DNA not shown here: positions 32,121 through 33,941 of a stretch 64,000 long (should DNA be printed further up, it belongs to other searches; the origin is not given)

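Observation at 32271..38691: Candidate novel synthase-dependent exopolysaccharide / periplasmic glycosylation locus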

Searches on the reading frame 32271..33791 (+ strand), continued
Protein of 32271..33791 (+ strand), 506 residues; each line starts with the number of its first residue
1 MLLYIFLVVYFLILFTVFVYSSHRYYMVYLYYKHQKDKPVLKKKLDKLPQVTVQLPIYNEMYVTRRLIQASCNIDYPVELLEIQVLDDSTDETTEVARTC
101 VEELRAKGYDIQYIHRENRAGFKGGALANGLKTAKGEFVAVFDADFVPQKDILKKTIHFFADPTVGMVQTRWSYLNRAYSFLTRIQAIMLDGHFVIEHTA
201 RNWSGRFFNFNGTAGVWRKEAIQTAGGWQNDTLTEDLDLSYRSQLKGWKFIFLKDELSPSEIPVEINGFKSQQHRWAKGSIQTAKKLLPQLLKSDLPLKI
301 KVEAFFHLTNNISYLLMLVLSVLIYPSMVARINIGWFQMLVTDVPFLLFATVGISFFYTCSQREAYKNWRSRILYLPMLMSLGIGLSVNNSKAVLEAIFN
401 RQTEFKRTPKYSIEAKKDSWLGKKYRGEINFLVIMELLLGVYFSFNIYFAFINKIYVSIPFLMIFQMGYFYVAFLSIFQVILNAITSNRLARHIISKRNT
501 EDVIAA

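Call 85: list_cluster_members(proteins=[P0458, P0485, P0363, P0364, P0400, P0390, P0453, P0380, P0410, P0394])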
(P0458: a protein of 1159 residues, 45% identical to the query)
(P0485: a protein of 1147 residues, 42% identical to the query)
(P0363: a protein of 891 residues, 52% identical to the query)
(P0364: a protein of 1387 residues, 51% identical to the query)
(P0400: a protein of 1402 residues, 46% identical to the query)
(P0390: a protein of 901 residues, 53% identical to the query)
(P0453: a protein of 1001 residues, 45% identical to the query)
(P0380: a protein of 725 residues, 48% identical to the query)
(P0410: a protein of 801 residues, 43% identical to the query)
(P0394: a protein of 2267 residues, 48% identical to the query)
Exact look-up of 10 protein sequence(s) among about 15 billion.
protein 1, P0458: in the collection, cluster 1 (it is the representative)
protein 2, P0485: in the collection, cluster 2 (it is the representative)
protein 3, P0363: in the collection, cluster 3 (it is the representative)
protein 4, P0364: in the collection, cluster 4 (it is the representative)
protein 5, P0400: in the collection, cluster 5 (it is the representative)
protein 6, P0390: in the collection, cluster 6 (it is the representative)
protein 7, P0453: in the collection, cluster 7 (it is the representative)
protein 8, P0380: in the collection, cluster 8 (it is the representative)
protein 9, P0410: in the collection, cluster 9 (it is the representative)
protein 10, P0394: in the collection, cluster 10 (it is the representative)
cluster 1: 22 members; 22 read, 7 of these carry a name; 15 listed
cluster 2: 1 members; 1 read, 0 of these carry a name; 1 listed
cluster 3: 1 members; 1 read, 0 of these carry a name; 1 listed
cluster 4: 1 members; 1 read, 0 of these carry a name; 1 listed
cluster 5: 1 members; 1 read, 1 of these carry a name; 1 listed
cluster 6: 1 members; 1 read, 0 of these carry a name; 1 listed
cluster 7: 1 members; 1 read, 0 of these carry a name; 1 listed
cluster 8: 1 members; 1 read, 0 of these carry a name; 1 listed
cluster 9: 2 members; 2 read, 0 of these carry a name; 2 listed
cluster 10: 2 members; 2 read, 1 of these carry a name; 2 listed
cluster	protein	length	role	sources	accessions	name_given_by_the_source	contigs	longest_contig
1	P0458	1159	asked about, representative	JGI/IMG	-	-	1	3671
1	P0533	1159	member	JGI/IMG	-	cellulose synthase/poly-beta-1,6-N-acetylglucosamine synthase-like glycosyltransferase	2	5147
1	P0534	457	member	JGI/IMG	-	cellulose synthase/poly-beta-1,6-N-acetylglucosamine synthase-like glycosyltransferase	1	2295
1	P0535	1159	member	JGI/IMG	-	cellulose synthase/poly-beta-1,6-N-acetylglucosamine synthase-like glycosyltransferase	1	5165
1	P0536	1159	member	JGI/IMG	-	cellulose synthase/poly-beta-1,6-N-acetylglucosamine synthase-like glycosyltransferase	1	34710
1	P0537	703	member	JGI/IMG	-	hypothetical protein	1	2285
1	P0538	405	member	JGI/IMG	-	hypothetical protein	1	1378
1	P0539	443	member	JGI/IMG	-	hypothetical protein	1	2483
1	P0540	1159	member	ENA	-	-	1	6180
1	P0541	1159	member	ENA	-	-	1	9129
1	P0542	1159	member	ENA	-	-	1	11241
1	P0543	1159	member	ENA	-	-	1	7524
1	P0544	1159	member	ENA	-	-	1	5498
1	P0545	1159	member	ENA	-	-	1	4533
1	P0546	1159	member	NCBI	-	-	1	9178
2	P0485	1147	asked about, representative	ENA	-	-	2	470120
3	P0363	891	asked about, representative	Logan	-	-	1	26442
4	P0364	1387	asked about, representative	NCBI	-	-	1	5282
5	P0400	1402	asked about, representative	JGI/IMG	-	cellulose synthase/poly-beta-1,6-N-acetylglucosamine synthase-like glycosyltransferase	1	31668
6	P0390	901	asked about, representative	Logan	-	-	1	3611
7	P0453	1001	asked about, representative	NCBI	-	-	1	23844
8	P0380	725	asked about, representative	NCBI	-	-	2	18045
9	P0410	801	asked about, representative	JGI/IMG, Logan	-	-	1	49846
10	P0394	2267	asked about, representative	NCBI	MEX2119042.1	MAG: glycosyltransferase [Pirellulales bacterium]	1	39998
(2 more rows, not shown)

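Call 86: find_encoding_contigs(protein=P0485, flank=8000, max_places=1)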
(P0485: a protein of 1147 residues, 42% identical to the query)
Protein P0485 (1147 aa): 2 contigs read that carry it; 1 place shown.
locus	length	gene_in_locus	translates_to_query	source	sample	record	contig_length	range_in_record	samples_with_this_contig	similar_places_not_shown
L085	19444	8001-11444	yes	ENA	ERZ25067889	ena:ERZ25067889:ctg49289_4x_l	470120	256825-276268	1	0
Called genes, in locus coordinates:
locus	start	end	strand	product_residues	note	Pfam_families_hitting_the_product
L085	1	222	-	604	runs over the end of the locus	-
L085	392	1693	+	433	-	PF00069:Pkinase, PF01636:APH (faint), PF07714:PK_Tyr_Ser-Thr, PF03109:ABC1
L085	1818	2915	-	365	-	PF00571:CBS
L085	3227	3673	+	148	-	PF01797:Y1_Tnp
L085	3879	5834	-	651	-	PF00072:Response_reg, PF00512:HisKA, PF02518:HATPase_c, PF00072:Response_reg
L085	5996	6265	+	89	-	PF00111:Fer2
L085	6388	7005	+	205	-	PF09837:DUF2064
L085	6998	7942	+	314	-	PF04055:Radical_SAM, PF12345:DUF3641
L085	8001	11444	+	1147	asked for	PF13506:Glyco_transf_21, PF00535:Glycos_transf_2, PF13641:Glyco_tranf_2_3, PF13632:Glyco_trans_2_3, PF26314:MptA_B_family, PF00535:Glycos_transf_2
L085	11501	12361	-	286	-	-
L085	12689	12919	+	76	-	-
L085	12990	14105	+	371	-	PF23400:CARF_Card1, PF09002:Card1_endonuc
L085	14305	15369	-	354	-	PF00561:Abhydrolase_1 (weak), PF12146:Hydrolase_4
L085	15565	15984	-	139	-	PF02410:RsfS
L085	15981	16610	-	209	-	PF01467:CTP_transf_like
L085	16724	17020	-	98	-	-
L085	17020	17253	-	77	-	-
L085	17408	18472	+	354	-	PF04055:Radical_SAM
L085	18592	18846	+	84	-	PF13459:Fer4_15, PF13370:Fer4_13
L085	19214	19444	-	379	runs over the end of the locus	PF00155:Aminotran_1_2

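Call 87: find_encoding_contigs(protein=P0536, flank=8000, max_places=1)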
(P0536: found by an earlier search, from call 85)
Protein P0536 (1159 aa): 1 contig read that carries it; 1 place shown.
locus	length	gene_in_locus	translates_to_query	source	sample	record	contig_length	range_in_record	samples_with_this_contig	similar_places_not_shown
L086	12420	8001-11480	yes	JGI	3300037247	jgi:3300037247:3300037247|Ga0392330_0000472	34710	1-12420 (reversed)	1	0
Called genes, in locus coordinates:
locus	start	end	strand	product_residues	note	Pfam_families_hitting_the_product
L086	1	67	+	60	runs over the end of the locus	-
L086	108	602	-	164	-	PF01625:PMSR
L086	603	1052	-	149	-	PF01641:SelR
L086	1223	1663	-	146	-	PF00011:HSP20, PF17886:ArsA_HSP20 (weak)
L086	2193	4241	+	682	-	PF07992:Pyr_redox_2, PF13738:Pyr_redox_3, PF00070:Pyr_redox (weak), PF13187:Fer4_9 (weak), PF12838:Fer4_7 (weak), PF13237:Fer4_10 (weak), PF14697:Fer4_21, PF00037:Fer4 (weak), +11 more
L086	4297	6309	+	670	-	PF04055:Radical_SAM, PF12345:DUF3641, PF13489:Methyltransf_23, PF01209:Ubie_methyltran, PF08241:Methyltransf_11, PF08242:Methyltransf_12, PF13649:Methyltransf_25, PF13847:Methyltransf_31, +1 more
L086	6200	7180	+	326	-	-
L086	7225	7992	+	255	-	PF04784:DUF547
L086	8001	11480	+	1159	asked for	PF00535:Glycos_transf_2, PF13506:Glyco_transf_21, PF13641:Glyco_tranf_2_3, PF13632:Glyco_trans_2_3, PF26314:MptA_B_family, PF00535:Glycos_transf_2, PF13641:Glyco_tranf_2_3 (weak)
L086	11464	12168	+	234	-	PF01983:CofC (weak), PF09837:DUF2064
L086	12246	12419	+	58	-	?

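Call 91: search_protein_families(library=ncbifam, proteins=[L085:6998-7942:+, L086:4297-6309:+, L086:6200-7180:+, L085:6388-7005:+], max_evalue=0.00001)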
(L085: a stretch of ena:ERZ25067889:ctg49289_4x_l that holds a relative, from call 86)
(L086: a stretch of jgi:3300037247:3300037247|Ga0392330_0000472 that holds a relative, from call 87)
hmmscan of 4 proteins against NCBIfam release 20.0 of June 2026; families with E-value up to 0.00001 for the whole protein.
L085:6998-7942:+ (314 aa): 19 families
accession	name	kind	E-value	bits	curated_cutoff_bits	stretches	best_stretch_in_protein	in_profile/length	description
TIGR04167.1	rSAM_SeCys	equivalog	4.5e-118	393.9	300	1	16-312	3-302/303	arsenosugar biosynthesis radical SAM (seleno)protein ArsS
NF050035.1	rSAM_WgK_link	exception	2.9e-15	56.1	650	1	16-156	4-144/367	radical SAM/SPASM peptide maturase WgkB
TIGR03962.1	mycofact_rSAM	equivalog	2.7e-10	39.9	265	1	22-160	13-149/339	mycofactocin radical SAM maturase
NF045574.1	sacti_mat_StsB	exception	7.6e-10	38.2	625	1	26-159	101-232/466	StsB family radical SAM/SPASM domain sactipeptide maturase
TIGR04055.1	rSAM_NirJ2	equivalog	1.1e-09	38.3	500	1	23-159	2-137/326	putative heme d1 biosynthesis radical SAM protein NirJ2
TIGR04054.1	rSAM_NirJ1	equivalog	1.4e-09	37.1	650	1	20-159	35-173/387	putative heme d1 biosynthesis radical SAM protein NirJ1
TIGR04053.2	TIGR04053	equivalog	1.5e-09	37.6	395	1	17-159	4-149/366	TIGR04053 family radical SAM/SPASM domain-containing protein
TIGR04546.1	rSAM_ahbC_deAc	equivalog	5.2e-09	35.4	650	1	20-158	38-175/390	12,18-didecarboxysiroheme deacetylase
NF050038.1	rSAM_RiPP_GggB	equivalog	8.2e-09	34.9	650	1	23-161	44-186/398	streptosactin maturase GggB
TIGR04347.1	pseudo_SAM_Halo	equivalog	1.8e-08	34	525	1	17-153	35-169/390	TIGR04347 family pseudo-SAM/SPASM protein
NF012164.0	AlbA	equivalog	3.1e-07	29.2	850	1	24-159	116-251/442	subtilosin maturase AlbA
TIGR04051.1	rSAM_NirJ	equivalog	5.4e-07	28.9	515.45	1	22-158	3-138/354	heme d1 biosynthesis radical SAM protein NirJ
TIGR04082.1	rSAM_for_selen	equivalog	1.1e-06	27.6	350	1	4-180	182-354/516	thio(seleno)oxazole modification radical SAM maturase SbtM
TIGR04317.1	W_rSAM_matur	equivalog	2e-06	27.2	380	1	23-158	6-139/349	tungsten cofactor oxidoreductase radical SAM maturase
TIGR02666.1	moaA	equivalog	2.1e-06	26.9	284.05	1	23-159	12-154/336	GTP 3',8-cyclase MoaA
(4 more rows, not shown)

L086:4297-6309:+ (670 aa): 49 families (the best 25 are shown)
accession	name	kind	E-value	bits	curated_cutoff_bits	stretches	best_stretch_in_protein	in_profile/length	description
TIGR04167.1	rSAM_SeCys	equivalog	2.5e-121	404.6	300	1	23-320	5-303/303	arsenosugar biosynthesis radical SAM (seleno)protein ArsS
NF008823.0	PRK11873.1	subfamily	2.9e-55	187.6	263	1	324-559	4-240/272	arsenite methyltransferase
NF040538.1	methyl_ArsM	equivalog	4.9e-41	141.1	500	2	462-670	168-355/356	arsinothricin biosynthesis methyltransferase ArsM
NF041537.1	ArsM_AhpD_UU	exception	8e-36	123.5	510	1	323-550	9-230/345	arsenite methyltransferase/AhpD domain selenoprotein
NF041536.1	ArsM_DUF2284_UU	exception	1.5e-35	122.5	575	1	322-550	8-230/459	arsenite methyltransferase/DUF2284 domain selenoprotein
NF038099.1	AsSugarArsM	exception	2.9e-32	112.1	400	1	345-634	17-302/321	arsenosugar biosynthesis arsenite methyltransferase ArsM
NF047649.1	MTase_UXPK_star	exception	5.2e-30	104.4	460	1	358-542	46-223/283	methyltransferase/UXPK-star double selenoprotein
NF045667.1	MTase_DVU1556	equivalog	3.5e-19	69.1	155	1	387-541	22-159/213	DVU_1556 family methyltransferase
NF040539.1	AST_met_ArsM_2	exception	4.5e-17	62.7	240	1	390-550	59-213/262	putative arsinothricin biosynthesis methyltransferase ArsM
NF050035.1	rSAM_WgK_link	exception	1.2e-14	54.1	650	1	28-163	11-145/367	radical SAM/SPASM peptide maturase WgkB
NF043040.1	corrin_prot_MT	hypoth_equivalog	2.7e-13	49.9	180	1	387-509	41-156/216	corrinoid protein-associated methyltransferase CpaM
TIGR02072.1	BioC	equivalog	2.9e-12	46.9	184.95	1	390-505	37-137/244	malonyl-ACP O-methyltransferase BioC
NF001244.0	PRK00216.1-5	equivalog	3e-12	46.3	216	1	389-502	50-155/236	bifunctional demethylmenaquinone methyltransferase/2-methoxy-6-polyprenyl-1,4-benzoquinol methylase UbiE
TIGR01983.1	UbiG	equivalog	1e-11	44.6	102.95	1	385-502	47-153/228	bifunctional 2-polyprenyl-6-hydroxyphenol methylase/3-demethylubiquinol 3-O-methyltransferase UbiG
TIGR03962.1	mycofact_rSAM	equivalog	1.1e-11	44.5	265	1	31-168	17-151/339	mycofactocin radical SAM maturase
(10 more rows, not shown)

L086:6200-7180:+ (326 aa): 0 families

L085:6388-7005:+ (205 aa): 1 family
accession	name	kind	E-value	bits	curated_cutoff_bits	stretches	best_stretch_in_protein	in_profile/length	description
TIGR04282.1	glyco_like_cofC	hypoth_equivalog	3.2e-46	157.5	134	1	3-189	1-187/189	TIGR04282 family arsenosugar biosynthesis glycosyltransferase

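Call 104: find_encoding_contigs(protein=P0363, flank=8000, max_places=1)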
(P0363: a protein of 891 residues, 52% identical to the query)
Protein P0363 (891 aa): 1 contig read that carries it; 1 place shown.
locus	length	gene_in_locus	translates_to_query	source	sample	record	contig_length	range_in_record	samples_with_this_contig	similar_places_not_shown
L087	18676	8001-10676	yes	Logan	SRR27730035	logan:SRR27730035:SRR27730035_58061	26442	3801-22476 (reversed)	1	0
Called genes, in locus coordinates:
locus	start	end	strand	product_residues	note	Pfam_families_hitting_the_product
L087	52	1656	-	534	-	PF11028:TMEM260_N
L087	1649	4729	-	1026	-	PF00873:ACR_tran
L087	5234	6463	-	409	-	PF25917:BSH_RND (faint), PF25973:BSH_CzcB (weak), PF25893:HH_CzcB (faint), PF25954:Beta-barrel_RND_2, PF25967:RND-MFP_C (faint), PF25975:CzcB_C (faint), PF25989:YknX_C (faint)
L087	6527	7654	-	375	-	-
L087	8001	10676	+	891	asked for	PF13506:Glyco_transf_21, PF00535:Glycos_transf_2, PF13641:Glyco_tranf_2_3, PF13632:Glyco_trans_2_3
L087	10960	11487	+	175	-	PF00132:Hexapep (weak), PF21711:DCTN5 (weak), PF24894:Hexapep_GlmU (faint), PF25084:LbH_EIF2B, PF25087:GMPPB_C (weak), PF00132:Hexapep, PF14602:Hexapep_2 (weak)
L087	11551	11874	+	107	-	-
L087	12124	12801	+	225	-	-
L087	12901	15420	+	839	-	PF17191:RecG_wedge, PF01336:tRNA_anti-codon (weak), PF00270:DEAD, PF04851:ResIII, PF22590:Cas3-like_C_2 (faint), PF00271:Helicase_C, PF19833:RecG_dom3_C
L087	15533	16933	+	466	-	PF00501:AMP-binding (weak), PF14535:AMP-binding_C_2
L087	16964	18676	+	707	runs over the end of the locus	PF16927:HisKA_7TM, PF01590:GAF (faint), PF13185:GAF_2, PF00512:HisKA, PF02518:HATPase_c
